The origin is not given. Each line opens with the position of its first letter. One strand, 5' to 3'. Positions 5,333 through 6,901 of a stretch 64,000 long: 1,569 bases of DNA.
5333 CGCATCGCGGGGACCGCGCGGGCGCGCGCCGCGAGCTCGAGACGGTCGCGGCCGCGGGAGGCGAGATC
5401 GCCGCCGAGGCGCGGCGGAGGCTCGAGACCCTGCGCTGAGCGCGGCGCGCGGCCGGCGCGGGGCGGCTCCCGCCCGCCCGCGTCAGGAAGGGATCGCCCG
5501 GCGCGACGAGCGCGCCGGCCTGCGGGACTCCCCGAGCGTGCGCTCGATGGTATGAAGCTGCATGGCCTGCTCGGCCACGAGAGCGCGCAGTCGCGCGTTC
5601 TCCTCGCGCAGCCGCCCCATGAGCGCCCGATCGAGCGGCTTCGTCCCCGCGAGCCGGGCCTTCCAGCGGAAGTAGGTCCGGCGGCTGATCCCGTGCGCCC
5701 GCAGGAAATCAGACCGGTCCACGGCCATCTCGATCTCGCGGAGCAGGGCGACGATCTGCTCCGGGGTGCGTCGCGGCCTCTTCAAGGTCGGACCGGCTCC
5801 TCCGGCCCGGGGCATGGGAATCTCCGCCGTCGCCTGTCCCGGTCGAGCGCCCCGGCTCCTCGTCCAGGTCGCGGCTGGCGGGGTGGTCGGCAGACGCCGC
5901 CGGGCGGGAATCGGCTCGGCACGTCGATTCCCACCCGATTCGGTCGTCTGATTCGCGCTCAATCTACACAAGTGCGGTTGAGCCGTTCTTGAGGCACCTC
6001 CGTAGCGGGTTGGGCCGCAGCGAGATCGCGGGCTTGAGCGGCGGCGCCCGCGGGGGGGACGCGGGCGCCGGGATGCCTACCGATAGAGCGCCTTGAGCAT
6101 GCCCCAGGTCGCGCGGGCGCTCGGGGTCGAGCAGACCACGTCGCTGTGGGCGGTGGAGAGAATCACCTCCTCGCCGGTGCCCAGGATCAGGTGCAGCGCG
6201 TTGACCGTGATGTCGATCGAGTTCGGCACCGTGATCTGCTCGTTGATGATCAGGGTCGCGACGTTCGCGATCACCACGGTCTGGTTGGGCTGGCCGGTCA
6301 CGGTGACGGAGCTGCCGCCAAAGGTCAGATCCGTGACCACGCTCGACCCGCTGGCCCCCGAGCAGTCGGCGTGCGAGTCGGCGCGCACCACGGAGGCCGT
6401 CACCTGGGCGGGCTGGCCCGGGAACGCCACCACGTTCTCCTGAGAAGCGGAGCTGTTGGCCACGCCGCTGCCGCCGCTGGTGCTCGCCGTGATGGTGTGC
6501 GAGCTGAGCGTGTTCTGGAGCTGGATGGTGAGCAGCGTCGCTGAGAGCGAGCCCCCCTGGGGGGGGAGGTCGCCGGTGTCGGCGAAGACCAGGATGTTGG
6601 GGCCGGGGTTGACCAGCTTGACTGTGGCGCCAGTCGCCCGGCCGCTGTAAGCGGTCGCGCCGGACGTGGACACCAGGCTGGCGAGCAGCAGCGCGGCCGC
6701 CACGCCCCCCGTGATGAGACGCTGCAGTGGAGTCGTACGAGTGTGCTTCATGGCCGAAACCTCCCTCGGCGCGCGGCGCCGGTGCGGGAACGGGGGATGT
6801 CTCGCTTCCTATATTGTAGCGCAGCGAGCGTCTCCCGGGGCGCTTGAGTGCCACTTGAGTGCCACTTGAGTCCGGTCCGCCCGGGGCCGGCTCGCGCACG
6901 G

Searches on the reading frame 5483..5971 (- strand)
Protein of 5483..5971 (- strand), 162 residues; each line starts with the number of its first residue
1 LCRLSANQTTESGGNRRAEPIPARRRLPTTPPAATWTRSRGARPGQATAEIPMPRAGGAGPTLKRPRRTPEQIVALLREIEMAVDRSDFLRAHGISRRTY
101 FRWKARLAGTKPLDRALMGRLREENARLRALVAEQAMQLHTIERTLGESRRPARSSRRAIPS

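Call 16: search_protein_families(library=pfam, proteins=[window:5483-5971:-])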
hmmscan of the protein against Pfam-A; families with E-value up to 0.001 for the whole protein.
window:5483-5971:- (162 aa): 1 family
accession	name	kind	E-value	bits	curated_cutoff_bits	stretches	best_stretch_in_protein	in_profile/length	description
PF01527.26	HTH_Tnp_1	-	9.2e-08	32.6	24.1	1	65-133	4-75/75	Transposase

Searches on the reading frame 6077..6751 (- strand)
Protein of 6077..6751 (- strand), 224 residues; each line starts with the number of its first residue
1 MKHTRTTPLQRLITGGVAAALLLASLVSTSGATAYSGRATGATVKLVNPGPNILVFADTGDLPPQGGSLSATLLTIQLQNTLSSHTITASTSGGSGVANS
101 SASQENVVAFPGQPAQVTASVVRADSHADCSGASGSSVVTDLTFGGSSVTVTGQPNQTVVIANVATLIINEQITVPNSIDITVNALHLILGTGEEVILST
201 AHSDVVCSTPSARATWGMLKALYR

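Call 16: search_protein_families(library=pfam, proteins=[window:6077-6751:-])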
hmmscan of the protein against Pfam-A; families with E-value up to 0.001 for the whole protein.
window:6077-6751:- (224 aa): 0 families

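Call 65: search_protein_families(library=ncbifam, proteins=[window:6077-6751:-], max_evalue=0.01)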
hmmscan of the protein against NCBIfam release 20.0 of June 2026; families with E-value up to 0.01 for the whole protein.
window:6077-6751:- (224 aa): 1 family
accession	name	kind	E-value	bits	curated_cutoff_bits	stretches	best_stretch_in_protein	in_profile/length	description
NF040603.2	choice_anch_P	subfamily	1.1e-26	93.9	27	1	35-205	1-184/185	choice-of-anchor P family protein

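Call 69: find_homologous_proteins(query=window:6077-6751:-, max_evalue=1e-10)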
Query window:6077-6751:- (224 aa): 275 proteins with E <= 1e-10 among 3222 candidates; the best 120 are listed.
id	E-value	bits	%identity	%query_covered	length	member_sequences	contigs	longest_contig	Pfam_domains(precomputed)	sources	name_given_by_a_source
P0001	1.8e-120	418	100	93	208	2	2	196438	-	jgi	jgi:hypothetical protein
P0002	4.4e-108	378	83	100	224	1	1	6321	-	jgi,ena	-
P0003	2.9e-107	375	81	100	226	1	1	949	-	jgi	-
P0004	2.3e-104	366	80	100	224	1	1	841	-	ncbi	-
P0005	2.5e-85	304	73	96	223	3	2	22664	-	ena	-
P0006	1.8e-83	297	73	91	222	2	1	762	-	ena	-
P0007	2.6e-82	294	71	97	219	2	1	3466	-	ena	-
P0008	4.4e-82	293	71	97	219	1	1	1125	-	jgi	jgi:hypothetical protein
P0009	2.0e-81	291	72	90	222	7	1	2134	-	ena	-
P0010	2.6e-81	290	72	85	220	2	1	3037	-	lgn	-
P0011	6.1e-81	289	73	88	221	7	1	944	-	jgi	jgi:hypothetical protein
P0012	1.2e-80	288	72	93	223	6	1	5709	-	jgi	jgi:hypothetical protein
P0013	2.0e-80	288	70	93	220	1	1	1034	-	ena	-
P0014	7.0e-80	286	68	100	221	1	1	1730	-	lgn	-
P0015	2.0e-79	284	74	85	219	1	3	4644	-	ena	-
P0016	2.3e-79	284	76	85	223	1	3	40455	-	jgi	jgi:hypothetical protein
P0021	8.8e-78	279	64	100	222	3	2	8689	-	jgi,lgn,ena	-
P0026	1.0e-76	275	65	100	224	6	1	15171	-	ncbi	-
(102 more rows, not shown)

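Call 70: find_encoding_contigs(protein=P0005, flank=1500, max_places=1)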
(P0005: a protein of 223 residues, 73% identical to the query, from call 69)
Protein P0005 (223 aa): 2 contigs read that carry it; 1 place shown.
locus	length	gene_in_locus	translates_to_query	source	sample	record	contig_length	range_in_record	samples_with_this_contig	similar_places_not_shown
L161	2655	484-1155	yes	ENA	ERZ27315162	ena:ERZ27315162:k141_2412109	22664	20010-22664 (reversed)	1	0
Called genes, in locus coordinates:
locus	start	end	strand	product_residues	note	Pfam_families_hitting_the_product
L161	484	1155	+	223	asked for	-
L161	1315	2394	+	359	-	-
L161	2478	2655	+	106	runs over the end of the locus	PF01527:HTH_Tnp_1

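Call 71: find_encoding_contigs(protein=P0016, flank=1500, max_places=1)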
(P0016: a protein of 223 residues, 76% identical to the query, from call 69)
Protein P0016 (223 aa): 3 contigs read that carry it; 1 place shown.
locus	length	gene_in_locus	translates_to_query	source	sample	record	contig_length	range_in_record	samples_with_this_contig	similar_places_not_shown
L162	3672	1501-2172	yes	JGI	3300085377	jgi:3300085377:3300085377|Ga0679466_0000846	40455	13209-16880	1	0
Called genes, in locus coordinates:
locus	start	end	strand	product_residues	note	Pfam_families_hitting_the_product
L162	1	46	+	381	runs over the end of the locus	PF00248:Aldo_ket_red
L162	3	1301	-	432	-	PF07690:MFS_1, PF11700:ATG22, PF07690:MFS_1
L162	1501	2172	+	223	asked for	-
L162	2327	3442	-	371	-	-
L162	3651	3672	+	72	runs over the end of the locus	-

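Call 72: find_encoding_contigs(protein=P0026, flank=1500, max_places=1)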
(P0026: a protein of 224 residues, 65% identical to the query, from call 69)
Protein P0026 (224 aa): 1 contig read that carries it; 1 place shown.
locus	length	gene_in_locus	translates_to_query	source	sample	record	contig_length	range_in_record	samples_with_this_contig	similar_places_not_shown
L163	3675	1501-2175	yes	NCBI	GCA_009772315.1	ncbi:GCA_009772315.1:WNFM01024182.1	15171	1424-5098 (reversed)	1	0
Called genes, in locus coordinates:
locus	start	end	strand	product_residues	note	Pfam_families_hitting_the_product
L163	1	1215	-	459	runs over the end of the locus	PF00999:Na_H_Exchanger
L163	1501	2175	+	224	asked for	-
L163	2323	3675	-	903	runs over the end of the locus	PF13510:Fer2_4, PF12838:Fer4_7, PF13187:Fer4_9 (weak), PF14697:Fer4_21 (weak), PF22117:Fer4_Nqo3, PF04879:Molybdop_Fe4S4, PF00384:Molybdopterin, PF01568:Molydop_binding, +2 more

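Call 73: find_encoding_contigs(protein=P0021, flank=1500, max_places=1)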
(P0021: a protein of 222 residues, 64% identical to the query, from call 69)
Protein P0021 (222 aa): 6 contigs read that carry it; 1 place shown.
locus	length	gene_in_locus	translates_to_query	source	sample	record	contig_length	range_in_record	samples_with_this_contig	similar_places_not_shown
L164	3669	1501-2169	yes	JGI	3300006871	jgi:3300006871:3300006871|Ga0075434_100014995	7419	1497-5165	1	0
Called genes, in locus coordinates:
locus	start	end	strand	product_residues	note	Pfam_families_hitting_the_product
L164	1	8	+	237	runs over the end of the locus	-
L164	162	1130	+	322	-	PF00768:Peptidase_S11, PF13354:Beta-lactamase2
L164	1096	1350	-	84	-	-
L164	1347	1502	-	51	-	-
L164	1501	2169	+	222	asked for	-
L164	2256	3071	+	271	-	PF01925:TauE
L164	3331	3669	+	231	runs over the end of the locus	PF00932:LTD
